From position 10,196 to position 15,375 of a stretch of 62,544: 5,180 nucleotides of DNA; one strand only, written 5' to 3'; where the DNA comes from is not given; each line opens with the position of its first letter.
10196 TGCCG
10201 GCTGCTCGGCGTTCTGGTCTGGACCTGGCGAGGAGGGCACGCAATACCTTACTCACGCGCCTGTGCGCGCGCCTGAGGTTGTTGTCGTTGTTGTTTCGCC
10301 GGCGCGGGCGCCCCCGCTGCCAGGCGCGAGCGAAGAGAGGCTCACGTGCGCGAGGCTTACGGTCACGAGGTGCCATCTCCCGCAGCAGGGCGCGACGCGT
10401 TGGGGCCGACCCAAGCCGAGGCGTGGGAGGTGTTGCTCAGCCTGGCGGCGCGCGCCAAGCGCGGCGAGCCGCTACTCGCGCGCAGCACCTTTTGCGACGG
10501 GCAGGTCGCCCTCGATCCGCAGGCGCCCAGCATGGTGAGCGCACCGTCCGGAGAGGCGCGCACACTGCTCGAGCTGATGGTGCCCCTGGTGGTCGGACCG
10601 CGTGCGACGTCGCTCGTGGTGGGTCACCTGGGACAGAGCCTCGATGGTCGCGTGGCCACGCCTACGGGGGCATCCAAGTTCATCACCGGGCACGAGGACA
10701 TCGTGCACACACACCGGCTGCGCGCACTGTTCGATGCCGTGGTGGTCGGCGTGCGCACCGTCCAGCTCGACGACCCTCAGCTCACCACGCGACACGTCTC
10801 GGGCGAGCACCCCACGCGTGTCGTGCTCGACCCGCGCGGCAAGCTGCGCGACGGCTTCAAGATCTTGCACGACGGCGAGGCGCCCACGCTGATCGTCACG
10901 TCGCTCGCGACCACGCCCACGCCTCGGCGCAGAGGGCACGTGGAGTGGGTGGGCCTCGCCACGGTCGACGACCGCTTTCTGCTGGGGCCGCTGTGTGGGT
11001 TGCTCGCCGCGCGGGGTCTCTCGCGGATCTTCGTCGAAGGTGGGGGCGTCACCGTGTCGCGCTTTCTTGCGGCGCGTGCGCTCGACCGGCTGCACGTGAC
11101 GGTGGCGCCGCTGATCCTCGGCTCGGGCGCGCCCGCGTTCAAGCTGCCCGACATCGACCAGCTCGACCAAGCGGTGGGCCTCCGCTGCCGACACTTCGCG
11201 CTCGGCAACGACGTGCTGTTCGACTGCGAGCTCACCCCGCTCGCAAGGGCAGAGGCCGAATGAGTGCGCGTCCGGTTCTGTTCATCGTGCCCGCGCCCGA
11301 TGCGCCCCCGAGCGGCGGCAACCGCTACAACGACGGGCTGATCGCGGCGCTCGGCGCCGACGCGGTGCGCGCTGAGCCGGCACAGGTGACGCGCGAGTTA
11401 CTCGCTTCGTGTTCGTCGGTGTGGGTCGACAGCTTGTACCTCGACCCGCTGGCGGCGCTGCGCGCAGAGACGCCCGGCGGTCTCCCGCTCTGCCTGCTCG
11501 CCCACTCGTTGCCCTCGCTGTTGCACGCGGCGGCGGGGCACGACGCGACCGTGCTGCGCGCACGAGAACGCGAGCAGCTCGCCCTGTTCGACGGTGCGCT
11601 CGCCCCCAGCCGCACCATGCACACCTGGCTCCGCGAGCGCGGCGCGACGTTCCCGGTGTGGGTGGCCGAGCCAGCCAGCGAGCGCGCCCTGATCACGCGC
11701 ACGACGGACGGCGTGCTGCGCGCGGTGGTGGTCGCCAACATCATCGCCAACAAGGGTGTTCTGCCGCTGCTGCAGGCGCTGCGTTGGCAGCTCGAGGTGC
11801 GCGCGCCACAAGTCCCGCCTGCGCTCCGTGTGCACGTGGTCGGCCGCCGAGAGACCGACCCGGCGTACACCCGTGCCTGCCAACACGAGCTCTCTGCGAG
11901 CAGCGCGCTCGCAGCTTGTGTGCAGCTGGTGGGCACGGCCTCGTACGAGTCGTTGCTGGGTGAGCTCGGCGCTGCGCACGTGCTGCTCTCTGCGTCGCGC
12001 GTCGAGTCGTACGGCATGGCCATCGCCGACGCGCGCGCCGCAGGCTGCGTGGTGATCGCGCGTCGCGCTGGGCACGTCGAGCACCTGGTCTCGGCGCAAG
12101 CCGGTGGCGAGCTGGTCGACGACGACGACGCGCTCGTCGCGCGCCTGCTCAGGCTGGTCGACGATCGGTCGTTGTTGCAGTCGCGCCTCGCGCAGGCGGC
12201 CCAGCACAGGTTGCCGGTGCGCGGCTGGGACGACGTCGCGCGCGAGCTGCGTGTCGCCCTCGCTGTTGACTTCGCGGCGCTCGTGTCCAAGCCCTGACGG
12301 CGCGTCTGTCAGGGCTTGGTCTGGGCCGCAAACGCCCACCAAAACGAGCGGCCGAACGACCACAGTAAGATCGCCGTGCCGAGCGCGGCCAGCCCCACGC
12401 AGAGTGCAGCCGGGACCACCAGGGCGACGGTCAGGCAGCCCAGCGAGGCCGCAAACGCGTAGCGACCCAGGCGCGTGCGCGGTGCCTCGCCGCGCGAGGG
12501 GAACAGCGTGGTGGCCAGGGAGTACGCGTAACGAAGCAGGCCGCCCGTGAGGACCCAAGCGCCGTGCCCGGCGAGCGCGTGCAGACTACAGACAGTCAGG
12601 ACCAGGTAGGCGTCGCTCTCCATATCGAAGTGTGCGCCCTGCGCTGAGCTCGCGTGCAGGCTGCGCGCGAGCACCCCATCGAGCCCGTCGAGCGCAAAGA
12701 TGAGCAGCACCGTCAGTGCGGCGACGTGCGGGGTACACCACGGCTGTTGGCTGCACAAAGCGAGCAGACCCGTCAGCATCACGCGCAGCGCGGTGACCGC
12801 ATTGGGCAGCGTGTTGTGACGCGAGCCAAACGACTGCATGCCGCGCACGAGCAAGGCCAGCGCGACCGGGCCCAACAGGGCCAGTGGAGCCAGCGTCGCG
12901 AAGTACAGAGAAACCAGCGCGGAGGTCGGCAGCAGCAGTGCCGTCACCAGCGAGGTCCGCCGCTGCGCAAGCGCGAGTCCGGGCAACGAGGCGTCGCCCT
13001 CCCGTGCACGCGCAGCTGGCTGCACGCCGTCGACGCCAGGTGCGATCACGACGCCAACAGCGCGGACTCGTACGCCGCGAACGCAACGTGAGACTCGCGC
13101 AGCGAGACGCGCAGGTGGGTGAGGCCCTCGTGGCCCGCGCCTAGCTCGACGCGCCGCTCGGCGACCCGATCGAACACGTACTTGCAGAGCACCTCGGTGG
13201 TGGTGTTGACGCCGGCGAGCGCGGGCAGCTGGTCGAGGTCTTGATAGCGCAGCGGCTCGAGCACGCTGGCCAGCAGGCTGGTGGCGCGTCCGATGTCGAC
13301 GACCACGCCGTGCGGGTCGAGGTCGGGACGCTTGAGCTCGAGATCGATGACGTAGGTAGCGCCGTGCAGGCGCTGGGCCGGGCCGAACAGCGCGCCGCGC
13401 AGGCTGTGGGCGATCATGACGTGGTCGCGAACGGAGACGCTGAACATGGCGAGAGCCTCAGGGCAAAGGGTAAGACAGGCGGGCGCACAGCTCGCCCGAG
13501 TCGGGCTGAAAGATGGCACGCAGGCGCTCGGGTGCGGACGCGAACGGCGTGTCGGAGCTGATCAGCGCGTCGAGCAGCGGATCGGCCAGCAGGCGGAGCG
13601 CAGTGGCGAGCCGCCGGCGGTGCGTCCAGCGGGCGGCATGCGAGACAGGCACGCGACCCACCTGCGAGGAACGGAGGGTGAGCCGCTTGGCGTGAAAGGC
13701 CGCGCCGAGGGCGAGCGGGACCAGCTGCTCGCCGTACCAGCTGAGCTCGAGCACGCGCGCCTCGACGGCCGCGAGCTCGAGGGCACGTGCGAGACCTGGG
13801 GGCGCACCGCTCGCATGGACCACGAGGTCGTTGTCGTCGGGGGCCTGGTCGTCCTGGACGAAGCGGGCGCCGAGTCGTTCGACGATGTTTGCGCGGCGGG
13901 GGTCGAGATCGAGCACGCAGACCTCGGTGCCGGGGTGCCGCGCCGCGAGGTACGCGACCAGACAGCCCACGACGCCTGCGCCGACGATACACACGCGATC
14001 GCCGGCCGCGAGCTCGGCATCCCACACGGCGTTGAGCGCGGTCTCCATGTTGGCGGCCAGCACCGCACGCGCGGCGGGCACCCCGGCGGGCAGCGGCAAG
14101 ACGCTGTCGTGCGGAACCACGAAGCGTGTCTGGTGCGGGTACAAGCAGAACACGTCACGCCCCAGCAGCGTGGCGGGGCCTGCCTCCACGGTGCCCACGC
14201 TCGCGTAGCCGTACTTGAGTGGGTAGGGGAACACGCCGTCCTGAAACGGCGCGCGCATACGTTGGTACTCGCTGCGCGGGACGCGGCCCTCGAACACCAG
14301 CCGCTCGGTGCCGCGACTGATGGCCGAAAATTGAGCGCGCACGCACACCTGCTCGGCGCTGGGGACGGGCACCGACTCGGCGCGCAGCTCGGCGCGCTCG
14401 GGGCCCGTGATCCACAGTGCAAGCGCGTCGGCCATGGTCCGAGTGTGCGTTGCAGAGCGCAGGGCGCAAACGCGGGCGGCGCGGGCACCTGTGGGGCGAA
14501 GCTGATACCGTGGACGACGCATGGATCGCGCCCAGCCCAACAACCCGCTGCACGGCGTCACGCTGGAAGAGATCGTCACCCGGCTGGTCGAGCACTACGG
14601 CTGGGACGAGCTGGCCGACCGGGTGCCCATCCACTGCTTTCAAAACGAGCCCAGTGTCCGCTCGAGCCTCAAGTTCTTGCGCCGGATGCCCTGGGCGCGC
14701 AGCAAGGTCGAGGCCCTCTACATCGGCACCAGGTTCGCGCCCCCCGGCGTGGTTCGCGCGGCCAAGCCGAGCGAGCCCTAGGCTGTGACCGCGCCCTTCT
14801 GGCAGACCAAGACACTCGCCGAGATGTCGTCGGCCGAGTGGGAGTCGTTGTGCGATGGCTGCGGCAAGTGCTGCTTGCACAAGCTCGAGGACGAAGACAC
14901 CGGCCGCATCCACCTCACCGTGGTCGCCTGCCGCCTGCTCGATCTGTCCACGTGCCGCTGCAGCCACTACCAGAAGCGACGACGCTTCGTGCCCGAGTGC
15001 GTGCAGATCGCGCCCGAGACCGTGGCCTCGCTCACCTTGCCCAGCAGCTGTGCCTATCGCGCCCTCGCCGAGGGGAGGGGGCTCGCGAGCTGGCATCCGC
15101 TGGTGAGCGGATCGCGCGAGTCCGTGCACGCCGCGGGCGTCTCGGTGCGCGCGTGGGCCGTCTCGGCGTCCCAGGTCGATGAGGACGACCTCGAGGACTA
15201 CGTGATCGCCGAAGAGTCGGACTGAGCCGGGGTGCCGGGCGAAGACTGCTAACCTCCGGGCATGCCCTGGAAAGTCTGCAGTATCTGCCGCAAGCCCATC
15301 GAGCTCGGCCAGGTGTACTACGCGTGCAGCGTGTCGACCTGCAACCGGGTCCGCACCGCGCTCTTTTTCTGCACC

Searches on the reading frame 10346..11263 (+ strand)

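Call 48: search_protein_families(library=pfam, proteins=[window:10346-11263:+], max_evalue=0.001)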
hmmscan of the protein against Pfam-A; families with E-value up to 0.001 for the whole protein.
window:10346-11263:+ (305 aa): 1 family
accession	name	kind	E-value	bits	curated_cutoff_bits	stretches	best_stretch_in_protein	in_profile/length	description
PF01872.23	RibD_C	-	2.7e-35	122.4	24.1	1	95-289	7-194/197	RibD C-terminal domain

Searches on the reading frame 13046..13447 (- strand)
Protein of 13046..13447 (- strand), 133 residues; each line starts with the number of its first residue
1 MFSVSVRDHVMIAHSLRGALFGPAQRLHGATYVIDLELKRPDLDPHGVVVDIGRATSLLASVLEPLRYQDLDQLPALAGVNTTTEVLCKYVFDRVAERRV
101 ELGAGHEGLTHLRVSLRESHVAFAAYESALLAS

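Call 48: search_protein_families(library=pfam, proteins=[window:13046-13447:-], max_evalue=0.001)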
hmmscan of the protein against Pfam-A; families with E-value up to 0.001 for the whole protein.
window:13046-13447:- (133 aa): 1 family
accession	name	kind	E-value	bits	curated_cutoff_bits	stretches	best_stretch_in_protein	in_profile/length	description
PF01242.24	PTPS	-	1.2e-20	74.1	22.4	1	4-127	2-119/121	6-pyruvoyl tetrahydropterin synthase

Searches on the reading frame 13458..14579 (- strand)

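Call 48: search_protein_families(library=pfam, proteins=[window:13458-14579:-], max_evalue=0.001)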
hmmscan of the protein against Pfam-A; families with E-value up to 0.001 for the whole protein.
window:13458-14579:- (373 aa): 5 families
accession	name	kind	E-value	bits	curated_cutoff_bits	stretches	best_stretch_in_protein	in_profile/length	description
PF16912.11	Glu_dehyd_C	-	1e-05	25.6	34.9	1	191-271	29-121/211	Glucose dehydrogenase C-terminus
PF00107.32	ADH_zinc_N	-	2.4e-05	24.7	31.8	1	204-309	2-116/129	Zinc-binding dehydrogenase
PF01266.30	DAO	-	8.4e-05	22.7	27.9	1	195-230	1-35/353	FAD dependent oxidoreductase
PF01262.27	AlaDh_PNT_C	-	9.5e-05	22.4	23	1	195-243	30-78/214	Alanine dehydrogenase/PNT, C-terminal domain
PF13450.12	NAD_binding_8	-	0.00023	21.8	21.9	1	198-227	1-29/68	NAD(P)-binding Rossmann-like domain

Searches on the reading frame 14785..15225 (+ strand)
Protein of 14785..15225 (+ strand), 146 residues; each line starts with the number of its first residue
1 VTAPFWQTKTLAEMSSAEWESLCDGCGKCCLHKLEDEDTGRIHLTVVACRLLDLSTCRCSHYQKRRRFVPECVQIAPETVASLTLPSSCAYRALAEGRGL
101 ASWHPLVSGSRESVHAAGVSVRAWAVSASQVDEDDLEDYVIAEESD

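Call 48: search_protein_families(library=pfam, proteins=[window:14785-15225:+], max_evalue=0.001)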
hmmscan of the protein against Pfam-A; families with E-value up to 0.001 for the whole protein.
window:14785-15225:+ (146 aa): 1 family
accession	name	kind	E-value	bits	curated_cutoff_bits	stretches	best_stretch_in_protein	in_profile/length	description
PF03692.20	CxxCxxCC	-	1.6e-09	38.8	23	1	23-89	2-84/85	Putative zinc- or iron-chelating domain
